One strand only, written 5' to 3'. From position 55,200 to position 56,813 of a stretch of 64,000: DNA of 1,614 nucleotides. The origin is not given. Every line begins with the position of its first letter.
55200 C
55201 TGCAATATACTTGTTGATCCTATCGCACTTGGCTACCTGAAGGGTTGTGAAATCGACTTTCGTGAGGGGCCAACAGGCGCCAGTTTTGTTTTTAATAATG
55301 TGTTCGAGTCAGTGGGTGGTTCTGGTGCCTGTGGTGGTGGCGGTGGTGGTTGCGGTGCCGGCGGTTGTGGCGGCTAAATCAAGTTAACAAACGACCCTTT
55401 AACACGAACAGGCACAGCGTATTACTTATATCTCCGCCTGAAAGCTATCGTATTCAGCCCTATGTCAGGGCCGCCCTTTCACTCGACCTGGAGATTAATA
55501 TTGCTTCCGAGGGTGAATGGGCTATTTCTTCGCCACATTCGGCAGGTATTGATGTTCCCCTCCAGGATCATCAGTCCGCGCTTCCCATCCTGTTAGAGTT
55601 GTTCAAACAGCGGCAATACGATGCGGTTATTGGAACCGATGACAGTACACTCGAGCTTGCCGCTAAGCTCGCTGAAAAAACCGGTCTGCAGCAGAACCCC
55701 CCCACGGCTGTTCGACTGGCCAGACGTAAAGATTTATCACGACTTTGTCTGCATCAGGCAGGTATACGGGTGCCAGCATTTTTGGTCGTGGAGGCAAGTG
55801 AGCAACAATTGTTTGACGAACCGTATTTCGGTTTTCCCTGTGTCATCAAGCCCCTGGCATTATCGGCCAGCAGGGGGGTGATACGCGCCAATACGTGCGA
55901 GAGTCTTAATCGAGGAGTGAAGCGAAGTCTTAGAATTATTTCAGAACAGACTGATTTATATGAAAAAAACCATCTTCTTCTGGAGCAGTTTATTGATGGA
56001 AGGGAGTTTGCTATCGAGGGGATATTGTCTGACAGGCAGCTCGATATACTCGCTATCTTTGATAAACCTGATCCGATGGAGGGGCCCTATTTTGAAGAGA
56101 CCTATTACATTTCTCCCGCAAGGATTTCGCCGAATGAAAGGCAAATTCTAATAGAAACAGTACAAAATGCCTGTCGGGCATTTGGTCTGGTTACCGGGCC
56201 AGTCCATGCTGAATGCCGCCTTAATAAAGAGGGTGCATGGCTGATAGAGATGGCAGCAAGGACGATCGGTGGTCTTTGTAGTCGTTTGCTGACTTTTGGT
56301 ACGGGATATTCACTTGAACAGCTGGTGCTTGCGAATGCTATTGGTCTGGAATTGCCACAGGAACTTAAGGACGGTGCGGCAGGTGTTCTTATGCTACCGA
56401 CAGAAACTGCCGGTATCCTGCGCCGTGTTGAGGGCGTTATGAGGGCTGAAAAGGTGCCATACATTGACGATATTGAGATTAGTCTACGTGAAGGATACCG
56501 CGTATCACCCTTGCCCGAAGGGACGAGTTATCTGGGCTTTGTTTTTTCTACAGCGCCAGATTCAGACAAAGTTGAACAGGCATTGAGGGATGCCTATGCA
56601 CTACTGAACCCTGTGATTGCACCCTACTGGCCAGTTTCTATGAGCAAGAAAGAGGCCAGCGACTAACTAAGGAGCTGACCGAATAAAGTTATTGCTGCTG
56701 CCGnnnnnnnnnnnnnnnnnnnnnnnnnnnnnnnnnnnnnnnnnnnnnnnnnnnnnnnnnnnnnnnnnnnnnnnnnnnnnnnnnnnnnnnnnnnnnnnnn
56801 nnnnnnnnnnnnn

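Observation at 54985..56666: HesB/IscA-fold protein with a Gly/Cys-rich tail, translationally coupled to an ATP-grasp ligase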

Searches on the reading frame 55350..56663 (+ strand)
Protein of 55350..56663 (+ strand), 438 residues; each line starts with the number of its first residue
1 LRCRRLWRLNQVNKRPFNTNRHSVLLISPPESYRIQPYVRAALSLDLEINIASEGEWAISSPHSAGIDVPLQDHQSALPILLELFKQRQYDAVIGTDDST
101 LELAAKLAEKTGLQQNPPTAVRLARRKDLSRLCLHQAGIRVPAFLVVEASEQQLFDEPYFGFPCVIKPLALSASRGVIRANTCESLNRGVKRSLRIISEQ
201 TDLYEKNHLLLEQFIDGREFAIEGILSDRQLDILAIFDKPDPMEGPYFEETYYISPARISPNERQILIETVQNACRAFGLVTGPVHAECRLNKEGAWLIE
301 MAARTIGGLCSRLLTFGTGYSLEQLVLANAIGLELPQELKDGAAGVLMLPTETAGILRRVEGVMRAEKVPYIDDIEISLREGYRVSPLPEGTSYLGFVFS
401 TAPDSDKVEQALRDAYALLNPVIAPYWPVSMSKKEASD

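Call 3: search_protein_families(library=pfam, proteins=[window:55350-56663:+], max_evalue=0.01)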
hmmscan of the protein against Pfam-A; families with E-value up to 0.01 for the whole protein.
window:55350-56663:+ (438 aa): 6 families
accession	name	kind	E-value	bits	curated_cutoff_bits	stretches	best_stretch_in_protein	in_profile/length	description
PF13535.11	ATP-grasp_4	-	9.4e-29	100.5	27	1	161-311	2-158/160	ATP-grasp domain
PF18603.7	LAL_C2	-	3.5e-13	50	29.4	1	348-422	2-76/78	L-amino acid ligase C-terminal domain 2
PF02786.22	CPSase_L_D2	-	2.5e-05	24.3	19.8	1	147-336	24-209/211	Carbamoyl-phosphate synthase L chain, ATP binding domain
PF07478.18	Dala_Dala_lig_C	-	0.00012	22.1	24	1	134-236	2-101/204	D-ala D-ala ligase C-terminus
PF18130.6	ATPgrasp_N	-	0.00072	20.5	27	1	71-113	36-79/81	ATP-grasp N-terminal domain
PF01071.24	GARS_A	-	0.0042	17.4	27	0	128-231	4-105/194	Phosphoribosylglycinamide synthetase, ATP-grasp (A) domain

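Call 4: search_protein_families(library=ncbifam, proteins=[window:55350-56663:+], max_evalue=0.01)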
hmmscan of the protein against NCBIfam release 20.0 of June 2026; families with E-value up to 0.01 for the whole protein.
window:55350-56663:+ (438 aa): 25 families
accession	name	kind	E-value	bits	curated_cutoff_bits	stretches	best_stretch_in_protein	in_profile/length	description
NF002563.0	PRK02186.1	subfamily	2.3e-30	105.6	625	1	92-339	73-311/890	argininosuccinate lyase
NF005543.0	PRK07206.1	subfamily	2.3e-20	72.6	302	1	78-410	59-399/416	hypothetical protein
NF002378.0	PRK01372.1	subfamily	2.1e-12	46.4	243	1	122-302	96-268/305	D-alanine--D-alanine ligase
NF041595.1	dap_A_syn_DdaF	equivalog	1.9e-11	43.4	840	1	77-314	65-301/424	dapdiamide A synthase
NF053745.1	AAntcapLigBacD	equivalog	1e-09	37.3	850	1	92-307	102-330/471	alanine--anticapsin ligase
TIGR01205.1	D_ala_D_alaTIGR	subfamily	5.9e-09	35.3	245.65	1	124-299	104-281/318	D-alanine--D-alanine ligase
NF009404.0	PRK12767.1-3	equivalog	4.5e-08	32.4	316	1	69-332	49-308/344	carbamoyl phosphate synthase-like protein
NF011169.0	PRK14571.1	equivalog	1.1e-07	31.5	404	1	137-283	105-249/300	D-alanyl-alanine synthetase A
NF010623.0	PRK14016.1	subfamily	3.3e-06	25.5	877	1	119-220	207-300/871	cyanophycin synthetase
NF009405.0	PRK12767.1-4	equivalog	6.2e-06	25.4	390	1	67-197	48-180/320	carbamoyl phosphate synthase-like protein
TIGR00768.1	rimK_fam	subfamily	7.2e-06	25.6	143.4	1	104-188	64-149/276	RimK family alpha-L-glutamate ligase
TIGR02068.2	cya_phycin_syn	equivalog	1.5e-05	23.2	850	1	114-221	201-300/862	cyanophycin synthetase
NF000206.1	D_ala_D_lac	equivalog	3.5e-05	23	550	1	127-296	133-300/342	D-alanine--(R)-lactate ligase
NF009402.0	PRK12767.1-1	equivalog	4.2e-05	22.5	218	1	67-187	51-174/329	carbamoyl phosphate synthase-like protein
NF005525.0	PRK07178.1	equivalog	0.00013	20.8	768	1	109-305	95-291/471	acetyl-CoA carboxylase biotin carboxylase subunit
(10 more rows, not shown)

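Call 12: find_homologous_proteins(query=window:55350-56663:+)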
Query window:55350-56663:+ (438 aa): 7942 proteins with E <= 0.001 among 8000 candidates; the best 120 are listed.
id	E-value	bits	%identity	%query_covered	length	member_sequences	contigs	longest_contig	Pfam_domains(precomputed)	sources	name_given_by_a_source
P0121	2.7e-290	980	100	100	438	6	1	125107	PF13535.12,PF18603.8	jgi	-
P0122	3.2e-248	842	85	100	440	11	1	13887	PF13535.12,PF02786.23,PF18130.7,PF18603.8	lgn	-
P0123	4.2e-245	831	84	100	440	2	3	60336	PF13535.12,PF02786.23,PF18130.7,PF18603.8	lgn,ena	-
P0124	1.0e-243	827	84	99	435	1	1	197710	PF13535.12,PF02786.23,PF18130.7,PF18603.8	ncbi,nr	ncbi:alanine-anticapsin ligase BacD [bacterium BMS3Abin11]|nr:alanine-anticapsin ligase BacD [bacter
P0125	1.0e-243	827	84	99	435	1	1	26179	PF13535.12,PF02786.23,PF18130.7,PF18603.8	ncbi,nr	ncbi:MAG: phosphoribosylglycinamide synthetase [bacterium]|nr:MAG: phosphoribosylglycinamide synthet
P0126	1.3e-234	797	84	95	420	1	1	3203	PF13535.12,PF18603.8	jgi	-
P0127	2.8e-234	796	84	95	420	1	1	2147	PF13535.12,PF18603.8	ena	-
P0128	4.5e-232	788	83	95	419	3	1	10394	PF13535.12,PF02786.23,PF18130.7,PF18603.8,PF07478.19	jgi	-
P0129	4.1e-229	779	83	95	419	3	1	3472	PF13535.12,PF18603.8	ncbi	-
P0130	8.6e-229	778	83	95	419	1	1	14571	PF13535.12,PF18130.7,PF18603.8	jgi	-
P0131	9.2e-228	774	83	95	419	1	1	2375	PF13535.12,PF18603.8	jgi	jgi:biotin carboxylase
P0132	1.9e-227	773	83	95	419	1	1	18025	PF13535.12,PF18603.8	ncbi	ncbi:MAG: ATP-grasp domain-containing protein [Arenicellales bacterium]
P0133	8.8e-223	758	81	95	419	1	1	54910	PF13535.12,PF18603.8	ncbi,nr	ncbi:MAG: ATP-grasp domain-containing protein [Pseudomonadota bacterium]|nr:ATP-grasp domain-contain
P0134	8.3e-211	718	76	95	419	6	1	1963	PF13535.12,PF18603.8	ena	-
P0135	3.2e-209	713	75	95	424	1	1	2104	PF13535.12,PF18603.8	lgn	-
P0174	2.3e-147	509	55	95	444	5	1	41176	PF13535.12,PF18130.7,PF18603.8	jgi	-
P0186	4.3e-130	452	52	94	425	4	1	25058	PF13535.12,PF01071.25,PF18603.8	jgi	-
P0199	5.3e-128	446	53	93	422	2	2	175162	PF13535.12,PF18130.7,PF01071.25,PF18603.8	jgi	-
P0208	1.2e-127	444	50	96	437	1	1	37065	PF13535.12,PF18603.8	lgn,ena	-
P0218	2.8e-127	443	51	93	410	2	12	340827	PF13535.12,PF18130.7,PF01071.25,PF18603.8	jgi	jgi:biotin carboxylase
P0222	3.8e-127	443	50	94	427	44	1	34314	PF13535.12,PF18130.7,PF01071.25,PF18603.8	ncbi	-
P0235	1.4e-126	441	50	93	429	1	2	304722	PF13535.12,PF18130.7,PF01071.25,PF18603.8,PF07478.19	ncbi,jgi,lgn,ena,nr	ncbi:MAG: ATP-grasp domain-containing protein [Gammaproteobacteria bacterium]|nr:ATP-grasp domain-co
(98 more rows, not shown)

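Call 13: search_solved_structures(query=window:55350-56663:+, max_evalue=0.001)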
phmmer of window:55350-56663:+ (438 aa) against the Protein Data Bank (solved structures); distinct sequences matched with E-value up to 0.001: 12.
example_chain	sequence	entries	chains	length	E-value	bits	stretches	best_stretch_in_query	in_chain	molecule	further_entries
3vot_A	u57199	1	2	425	3.8e-40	141.2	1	68-410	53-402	L-amino acid ligase, BL00235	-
3wo1_A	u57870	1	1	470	4.3e-09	38.9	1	89-327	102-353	Alanine-anticapsin ligase BacD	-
3wnz_A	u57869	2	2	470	6.8e-09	38.2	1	89-327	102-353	Alanine-anticapsin ligase BacD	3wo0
3vmm_A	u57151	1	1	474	7e-09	38.2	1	89-327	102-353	Alanine-anticapsin ligase BacD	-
30vh_A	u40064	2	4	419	5.3e-08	35.3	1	92-324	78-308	L-amino acid ligase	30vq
4wd3_A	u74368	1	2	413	1.8e-06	30.2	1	79-390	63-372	L-amino acid ligase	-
1ce8_A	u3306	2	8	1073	2e-06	30.1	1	107-345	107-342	PROTEIN (CARBAMOYL-PHOSPHATE SYNTHASE) | carbamoyl phosphate synthetase large chain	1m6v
1bxr_A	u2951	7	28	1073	2.1e-06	30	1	108-345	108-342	CARBAMOYL-PHOSPHATE SYNTHASE | CARBAMOYL PHOSPHATE SYNTHETASE: LARGE SUBUNIT | CARBAMOYL PHOSPHATE SYNTHETASE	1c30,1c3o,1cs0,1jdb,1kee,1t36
1a9x_A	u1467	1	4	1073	1.7e-05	27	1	107-345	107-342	CARBAMOYL PHOSPHATE SYNTHETASE (LARGE CHAIN)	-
8evv_A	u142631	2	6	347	0.00011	24.4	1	120-237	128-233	D-alanine--D-alanine ligase A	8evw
8evx_A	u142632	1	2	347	0.00011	24.4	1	120-237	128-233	D-alanine--D-alanine ligase A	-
4dim_A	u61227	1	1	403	0.00011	24.3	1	160-361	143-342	Phosphoribosylglycinamide synthetase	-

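Call 24: search_solved_structures(query=window:55350-56663:+, max_evalue=0.000001, show_alignments=3)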
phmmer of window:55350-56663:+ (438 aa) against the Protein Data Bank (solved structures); distinct sequences matched with E-value up to 0.000001: 5.
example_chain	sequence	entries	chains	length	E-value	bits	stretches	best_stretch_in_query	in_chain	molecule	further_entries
3vot_A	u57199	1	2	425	3.8e-40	141.2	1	68-410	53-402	L-amino acid ligase, BL00235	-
3wo1_A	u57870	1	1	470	4.3e-09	38.9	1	89-327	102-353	Alanine-anticapsin ligase BacD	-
3wnz_A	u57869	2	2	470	6.8e-09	38.2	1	89-327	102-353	Alanine-anticapsin ligase BacD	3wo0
3vmm_A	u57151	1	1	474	7e-09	38.2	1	89-327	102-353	Alanine-anticapsin ligase BacD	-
30vh_A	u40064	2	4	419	5.3e-08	35.3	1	92-324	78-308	L-amino acid ligase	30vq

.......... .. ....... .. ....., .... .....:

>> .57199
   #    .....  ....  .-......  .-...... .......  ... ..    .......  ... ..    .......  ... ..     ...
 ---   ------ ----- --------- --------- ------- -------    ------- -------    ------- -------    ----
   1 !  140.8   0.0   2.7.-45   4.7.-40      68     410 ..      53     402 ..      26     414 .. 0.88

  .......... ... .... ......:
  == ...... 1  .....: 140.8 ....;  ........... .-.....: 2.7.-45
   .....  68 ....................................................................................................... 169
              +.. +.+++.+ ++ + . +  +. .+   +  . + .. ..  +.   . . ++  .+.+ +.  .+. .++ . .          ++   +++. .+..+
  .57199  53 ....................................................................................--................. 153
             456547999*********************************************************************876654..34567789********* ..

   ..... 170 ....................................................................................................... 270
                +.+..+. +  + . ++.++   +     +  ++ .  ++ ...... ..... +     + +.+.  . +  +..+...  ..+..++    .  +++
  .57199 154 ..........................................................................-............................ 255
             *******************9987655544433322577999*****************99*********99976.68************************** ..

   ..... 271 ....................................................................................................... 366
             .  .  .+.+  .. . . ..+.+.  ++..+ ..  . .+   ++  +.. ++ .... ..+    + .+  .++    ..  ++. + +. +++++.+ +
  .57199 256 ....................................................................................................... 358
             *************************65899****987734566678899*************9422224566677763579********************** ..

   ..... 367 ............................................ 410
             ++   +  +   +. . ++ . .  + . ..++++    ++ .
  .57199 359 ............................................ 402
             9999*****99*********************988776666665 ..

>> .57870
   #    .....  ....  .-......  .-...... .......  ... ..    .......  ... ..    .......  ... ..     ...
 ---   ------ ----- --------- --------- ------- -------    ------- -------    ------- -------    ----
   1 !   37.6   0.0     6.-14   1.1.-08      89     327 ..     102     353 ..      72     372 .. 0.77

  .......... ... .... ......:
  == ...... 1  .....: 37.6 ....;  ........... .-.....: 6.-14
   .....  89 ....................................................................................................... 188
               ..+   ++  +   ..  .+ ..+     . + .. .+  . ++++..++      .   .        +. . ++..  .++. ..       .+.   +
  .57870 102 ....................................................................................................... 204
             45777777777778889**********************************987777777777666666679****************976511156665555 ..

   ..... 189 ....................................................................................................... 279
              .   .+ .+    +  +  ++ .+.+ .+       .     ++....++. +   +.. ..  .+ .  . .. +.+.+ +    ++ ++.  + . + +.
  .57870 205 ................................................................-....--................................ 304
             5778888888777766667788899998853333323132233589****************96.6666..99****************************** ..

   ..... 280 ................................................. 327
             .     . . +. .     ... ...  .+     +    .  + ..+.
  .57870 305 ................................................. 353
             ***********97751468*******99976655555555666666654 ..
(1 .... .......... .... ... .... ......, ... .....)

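Call 25: find_encoding_contigs(protein=P0235, flank=8000, max_places=2)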
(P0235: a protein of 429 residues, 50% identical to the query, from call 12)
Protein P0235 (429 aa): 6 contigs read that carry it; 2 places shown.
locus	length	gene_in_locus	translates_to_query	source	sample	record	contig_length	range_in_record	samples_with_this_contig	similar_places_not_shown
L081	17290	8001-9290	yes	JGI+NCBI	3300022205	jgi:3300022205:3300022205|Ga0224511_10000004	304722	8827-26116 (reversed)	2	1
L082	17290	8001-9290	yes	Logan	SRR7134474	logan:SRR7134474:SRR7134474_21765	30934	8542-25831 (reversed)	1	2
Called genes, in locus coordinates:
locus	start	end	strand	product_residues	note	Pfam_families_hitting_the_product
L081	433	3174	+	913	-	PF26549:Tricorn_N (faint), PF07676:PD40 (faint), PF18582:HZS_alpha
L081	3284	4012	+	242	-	PF06347:SH3_4 (weak), PF08239:SH3_3, PF13505:OMP_b-brl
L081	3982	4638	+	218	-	PF13505:OMP_b-brl (weak)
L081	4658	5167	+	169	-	PF00578:AhpC-TSA, PF08534:Redoxin, PF00255:GSHPx, PF00085:Thioredoxin, PF13098:Thioredoxin_2, PF13905:Thioredoxin_8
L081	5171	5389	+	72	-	PF14086:DUF4266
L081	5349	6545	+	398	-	PF12094:DUF3570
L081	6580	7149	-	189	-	PF14803:Zn_ribbon_Nudix, PF00293:NUDIX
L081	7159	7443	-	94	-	PF04362:Iron_traffic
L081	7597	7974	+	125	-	PF01521:Fe-S_biosyn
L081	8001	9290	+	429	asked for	PF18130:ATPgrasp_N, PF01071:GARS_A, PF07478:Dala_Dala_lig_C (faint), PF13535:ATP-grasp_4, PF18603:LAL_C2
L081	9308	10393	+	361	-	PF04055:Radical_SAM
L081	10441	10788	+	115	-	PF13599:Pentapeptide_4 (weak), PF00805:Pentapeptide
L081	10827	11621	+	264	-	PF25084:LbH_EIF2B (faint), PF00132:Hexapep, PF25087:GMPPB_C (weak), PF13720:Acetyltransf_11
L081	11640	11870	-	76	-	-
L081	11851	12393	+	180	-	PF07977:FabA, PF22818:ApeI-like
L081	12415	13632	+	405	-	PF00109:ketoacyl-synt, PF02801:Ketoacyl-synt_C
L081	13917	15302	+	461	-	PF22807:TrAA12, PF23500:DUF7133, PF07995:GSDH, PF22807:TrAA12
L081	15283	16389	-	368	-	PF00072:Response_reg, PF00990:GGDEF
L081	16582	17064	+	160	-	PF03625:DUF302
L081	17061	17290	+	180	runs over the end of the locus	-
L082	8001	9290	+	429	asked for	PF18130:ATPgrasp_N, PF01071:GARS_A, PF07478:Dala_Dala_lig_C (faint), PF13535:ATP-grasp_4, PF18603:LAL_C2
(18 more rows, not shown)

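Call 26: find_encoding_contigs(protein=P0174, flank=8000, max_places=2)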
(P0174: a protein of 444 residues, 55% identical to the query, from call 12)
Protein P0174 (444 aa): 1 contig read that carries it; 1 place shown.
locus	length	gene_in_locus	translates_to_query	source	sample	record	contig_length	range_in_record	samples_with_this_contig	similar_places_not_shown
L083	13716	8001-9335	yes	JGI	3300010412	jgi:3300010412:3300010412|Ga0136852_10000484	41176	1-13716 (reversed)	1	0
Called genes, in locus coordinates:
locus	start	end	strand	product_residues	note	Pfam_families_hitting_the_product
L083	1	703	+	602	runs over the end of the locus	PF00009:GTP_EFTU, PF03144:GTP_EFTU_D2, PF00679:EFG_C, PF06421:LepA_C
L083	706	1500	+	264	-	PF10502:Peptidase_S26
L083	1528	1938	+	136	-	PF16137:DUF4845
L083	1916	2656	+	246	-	PF14622:Ribonucleas_3_3, PF00636:Ribonuclease_3, PF00035:dsrm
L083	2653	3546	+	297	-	PF00009:GTP_EFTU, PF00350:Dynamin_N (faint), PF01926:MMR_HSR1, PF02421:FeoB_N, PF03193:RsgA_GTPase (faint), PF10662:PduV-EutP (faint), PF07650:KH_2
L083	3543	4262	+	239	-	PF11967:RecO_N, PF02565:RecO_C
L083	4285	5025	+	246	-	PF03740:PdxJ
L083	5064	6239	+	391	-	PF08007:JmjC_2, PF13621:Cupin_8 (faint)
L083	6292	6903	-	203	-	-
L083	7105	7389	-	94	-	PF04362:Iron_traffic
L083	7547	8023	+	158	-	PF01521:Fe-S_biosyn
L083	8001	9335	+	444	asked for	PF18130:ATPgrasp_N, PF13535:ATP-grasp_4, PF18603:LAL_C2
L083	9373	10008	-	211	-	PF13505:OMP_b-brl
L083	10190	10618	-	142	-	-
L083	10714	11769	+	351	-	-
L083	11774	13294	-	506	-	-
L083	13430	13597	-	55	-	-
